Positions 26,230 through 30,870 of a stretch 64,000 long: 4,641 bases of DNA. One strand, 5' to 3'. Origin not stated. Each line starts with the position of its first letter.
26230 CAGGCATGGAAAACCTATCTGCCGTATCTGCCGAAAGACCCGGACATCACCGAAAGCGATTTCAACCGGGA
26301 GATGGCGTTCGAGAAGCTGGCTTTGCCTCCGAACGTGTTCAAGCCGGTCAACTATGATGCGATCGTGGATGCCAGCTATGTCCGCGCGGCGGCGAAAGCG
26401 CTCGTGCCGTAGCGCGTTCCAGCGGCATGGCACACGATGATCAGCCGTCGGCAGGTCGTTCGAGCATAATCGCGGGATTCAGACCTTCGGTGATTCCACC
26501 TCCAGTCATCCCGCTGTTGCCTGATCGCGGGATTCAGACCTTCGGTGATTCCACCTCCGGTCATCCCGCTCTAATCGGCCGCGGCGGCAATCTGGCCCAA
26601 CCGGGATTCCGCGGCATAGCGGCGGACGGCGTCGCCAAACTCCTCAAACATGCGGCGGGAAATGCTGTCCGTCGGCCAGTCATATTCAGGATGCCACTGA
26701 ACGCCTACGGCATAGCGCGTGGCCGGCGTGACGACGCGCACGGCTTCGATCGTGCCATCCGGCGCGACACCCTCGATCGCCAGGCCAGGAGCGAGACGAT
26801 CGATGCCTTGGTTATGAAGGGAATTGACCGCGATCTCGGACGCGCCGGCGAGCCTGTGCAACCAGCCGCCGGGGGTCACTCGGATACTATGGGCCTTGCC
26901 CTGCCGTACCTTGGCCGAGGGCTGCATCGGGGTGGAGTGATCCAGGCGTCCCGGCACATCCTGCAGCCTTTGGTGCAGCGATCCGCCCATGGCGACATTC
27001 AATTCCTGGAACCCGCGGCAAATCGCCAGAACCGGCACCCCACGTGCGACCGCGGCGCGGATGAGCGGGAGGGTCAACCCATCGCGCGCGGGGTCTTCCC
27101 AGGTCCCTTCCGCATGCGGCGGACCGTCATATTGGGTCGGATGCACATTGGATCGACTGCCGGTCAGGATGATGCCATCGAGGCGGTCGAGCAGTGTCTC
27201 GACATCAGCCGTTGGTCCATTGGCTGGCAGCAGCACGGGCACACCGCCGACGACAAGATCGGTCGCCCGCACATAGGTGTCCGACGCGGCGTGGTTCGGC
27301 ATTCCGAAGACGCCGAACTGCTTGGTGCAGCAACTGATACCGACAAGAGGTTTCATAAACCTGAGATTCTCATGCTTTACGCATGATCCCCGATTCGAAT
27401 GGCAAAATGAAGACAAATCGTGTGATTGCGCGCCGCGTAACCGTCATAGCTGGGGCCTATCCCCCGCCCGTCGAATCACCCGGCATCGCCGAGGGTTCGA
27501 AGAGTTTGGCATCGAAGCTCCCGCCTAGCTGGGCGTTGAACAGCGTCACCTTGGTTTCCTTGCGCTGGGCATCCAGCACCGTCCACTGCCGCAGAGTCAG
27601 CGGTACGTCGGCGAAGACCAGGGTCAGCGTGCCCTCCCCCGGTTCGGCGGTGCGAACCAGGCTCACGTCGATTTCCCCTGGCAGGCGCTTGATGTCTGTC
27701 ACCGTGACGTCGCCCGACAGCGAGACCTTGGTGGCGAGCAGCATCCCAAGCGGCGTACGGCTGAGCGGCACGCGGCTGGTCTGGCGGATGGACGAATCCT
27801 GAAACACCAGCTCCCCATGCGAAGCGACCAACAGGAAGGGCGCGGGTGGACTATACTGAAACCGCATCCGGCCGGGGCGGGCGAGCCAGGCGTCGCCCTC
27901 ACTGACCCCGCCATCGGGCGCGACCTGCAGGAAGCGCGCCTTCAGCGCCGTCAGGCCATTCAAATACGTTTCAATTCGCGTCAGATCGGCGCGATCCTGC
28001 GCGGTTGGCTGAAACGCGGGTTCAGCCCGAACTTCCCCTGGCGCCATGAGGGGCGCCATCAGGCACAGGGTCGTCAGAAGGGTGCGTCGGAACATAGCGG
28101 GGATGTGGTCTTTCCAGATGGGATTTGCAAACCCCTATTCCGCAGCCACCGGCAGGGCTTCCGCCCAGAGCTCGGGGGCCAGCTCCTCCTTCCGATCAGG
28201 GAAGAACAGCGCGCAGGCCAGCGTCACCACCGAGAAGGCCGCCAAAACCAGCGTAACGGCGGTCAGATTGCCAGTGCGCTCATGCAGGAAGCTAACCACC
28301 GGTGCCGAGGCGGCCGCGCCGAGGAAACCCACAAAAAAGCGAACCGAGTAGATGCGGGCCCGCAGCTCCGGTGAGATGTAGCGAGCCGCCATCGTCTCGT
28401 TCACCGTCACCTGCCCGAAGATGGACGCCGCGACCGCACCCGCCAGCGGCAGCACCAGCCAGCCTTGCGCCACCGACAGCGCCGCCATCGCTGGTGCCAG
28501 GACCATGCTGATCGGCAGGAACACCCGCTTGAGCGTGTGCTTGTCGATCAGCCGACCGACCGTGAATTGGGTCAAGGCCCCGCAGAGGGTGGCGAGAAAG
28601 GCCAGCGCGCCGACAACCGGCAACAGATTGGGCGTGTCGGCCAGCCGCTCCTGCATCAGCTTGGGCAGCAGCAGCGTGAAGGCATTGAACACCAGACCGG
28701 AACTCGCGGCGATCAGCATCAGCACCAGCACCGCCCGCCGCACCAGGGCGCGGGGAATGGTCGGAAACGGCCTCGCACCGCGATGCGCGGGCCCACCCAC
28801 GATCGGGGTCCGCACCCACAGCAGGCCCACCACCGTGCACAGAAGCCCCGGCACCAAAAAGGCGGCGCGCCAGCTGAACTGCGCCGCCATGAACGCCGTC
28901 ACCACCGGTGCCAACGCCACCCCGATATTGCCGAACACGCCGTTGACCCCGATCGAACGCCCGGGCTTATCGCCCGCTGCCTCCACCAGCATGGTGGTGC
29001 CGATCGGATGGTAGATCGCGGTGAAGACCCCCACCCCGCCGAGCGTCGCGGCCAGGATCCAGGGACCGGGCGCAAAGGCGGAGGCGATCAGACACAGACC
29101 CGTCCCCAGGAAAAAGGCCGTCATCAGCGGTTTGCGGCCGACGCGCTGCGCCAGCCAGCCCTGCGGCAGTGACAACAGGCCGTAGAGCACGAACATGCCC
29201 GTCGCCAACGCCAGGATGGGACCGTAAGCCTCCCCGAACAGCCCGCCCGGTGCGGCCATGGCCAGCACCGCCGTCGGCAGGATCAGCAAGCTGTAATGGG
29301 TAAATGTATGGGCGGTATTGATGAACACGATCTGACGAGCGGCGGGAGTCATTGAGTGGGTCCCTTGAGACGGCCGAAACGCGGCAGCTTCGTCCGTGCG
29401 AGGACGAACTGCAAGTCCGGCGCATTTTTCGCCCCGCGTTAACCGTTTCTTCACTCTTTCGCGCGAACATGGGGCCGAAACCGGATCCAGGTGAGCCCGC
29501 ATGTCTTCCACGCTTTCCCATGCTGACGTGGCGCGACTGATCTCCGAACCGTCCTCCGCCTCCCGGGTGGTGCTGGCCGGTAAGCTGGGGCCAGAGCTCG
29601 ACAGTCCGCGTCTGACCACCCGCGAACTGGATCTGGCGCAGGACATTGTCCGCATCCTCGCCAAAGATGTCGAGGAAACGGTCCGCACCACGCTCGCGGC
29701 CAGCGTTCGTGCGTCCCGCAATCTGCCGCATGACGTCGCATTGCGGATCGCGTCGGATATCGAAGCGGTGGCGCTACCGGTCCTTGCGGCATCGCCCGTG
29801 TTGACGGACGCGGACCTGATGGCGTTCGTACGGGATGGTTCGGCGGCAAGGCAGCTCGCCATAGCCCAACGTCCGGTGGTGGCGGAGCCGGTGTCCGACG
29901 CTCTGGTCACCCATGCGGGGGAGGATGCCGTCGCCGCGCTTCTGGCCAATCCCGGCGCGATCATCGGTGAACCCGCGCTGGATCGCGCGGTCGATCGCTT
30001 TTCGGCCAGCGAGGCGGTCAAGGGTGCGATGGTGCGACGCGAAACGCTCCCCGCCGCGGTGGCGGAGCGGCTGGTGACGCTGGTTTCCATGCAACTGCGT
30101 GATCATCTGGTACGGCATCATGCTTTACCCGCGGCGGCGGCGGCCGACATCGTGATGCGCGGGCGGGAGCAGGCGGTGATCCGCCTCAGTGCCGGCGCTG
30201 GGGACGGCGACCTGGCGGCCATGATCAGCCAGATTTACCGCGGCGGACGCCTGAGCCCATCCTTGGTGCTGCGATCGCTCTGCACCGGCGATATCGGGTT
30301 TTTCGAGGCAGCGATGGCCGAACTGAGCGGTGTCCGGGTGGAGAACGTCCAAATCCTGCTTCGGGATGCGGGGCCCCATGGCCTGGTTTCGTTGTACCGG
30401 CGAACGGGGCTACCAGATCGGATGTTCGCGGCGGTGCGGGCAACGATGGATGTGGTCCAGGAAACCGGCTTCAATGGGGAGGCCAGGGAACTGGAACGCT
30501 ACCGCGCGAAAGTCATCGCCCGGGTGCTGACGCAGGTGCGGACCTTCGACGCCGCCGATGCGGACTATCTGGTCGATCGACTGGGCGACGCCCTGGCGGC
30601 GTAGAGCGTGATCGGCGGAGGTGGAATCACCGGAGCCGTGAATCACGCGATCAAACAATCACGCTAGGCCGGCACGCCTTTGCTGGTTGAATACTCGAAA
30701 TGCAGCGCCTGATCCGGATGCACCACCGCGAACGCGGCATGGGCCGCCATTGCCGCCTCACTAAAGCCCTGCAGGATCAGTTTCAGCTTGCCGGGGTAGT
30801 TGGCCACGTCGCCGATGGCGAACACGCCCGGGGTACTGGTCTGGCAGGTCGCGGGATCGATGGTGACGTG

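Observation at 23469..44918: Dispersed 51-52-bp palindromic element at four convergent gene junctions, fused to stop codons, with compensatory stem changes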

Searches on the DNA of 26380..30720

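Call 62: search_rna_families(source=window, start=26380, end=30720, threshold=evalue, max_evalue=1)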
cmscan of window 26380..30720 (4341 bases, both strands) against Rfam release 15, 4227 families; matches with E-value up to 1: 0.
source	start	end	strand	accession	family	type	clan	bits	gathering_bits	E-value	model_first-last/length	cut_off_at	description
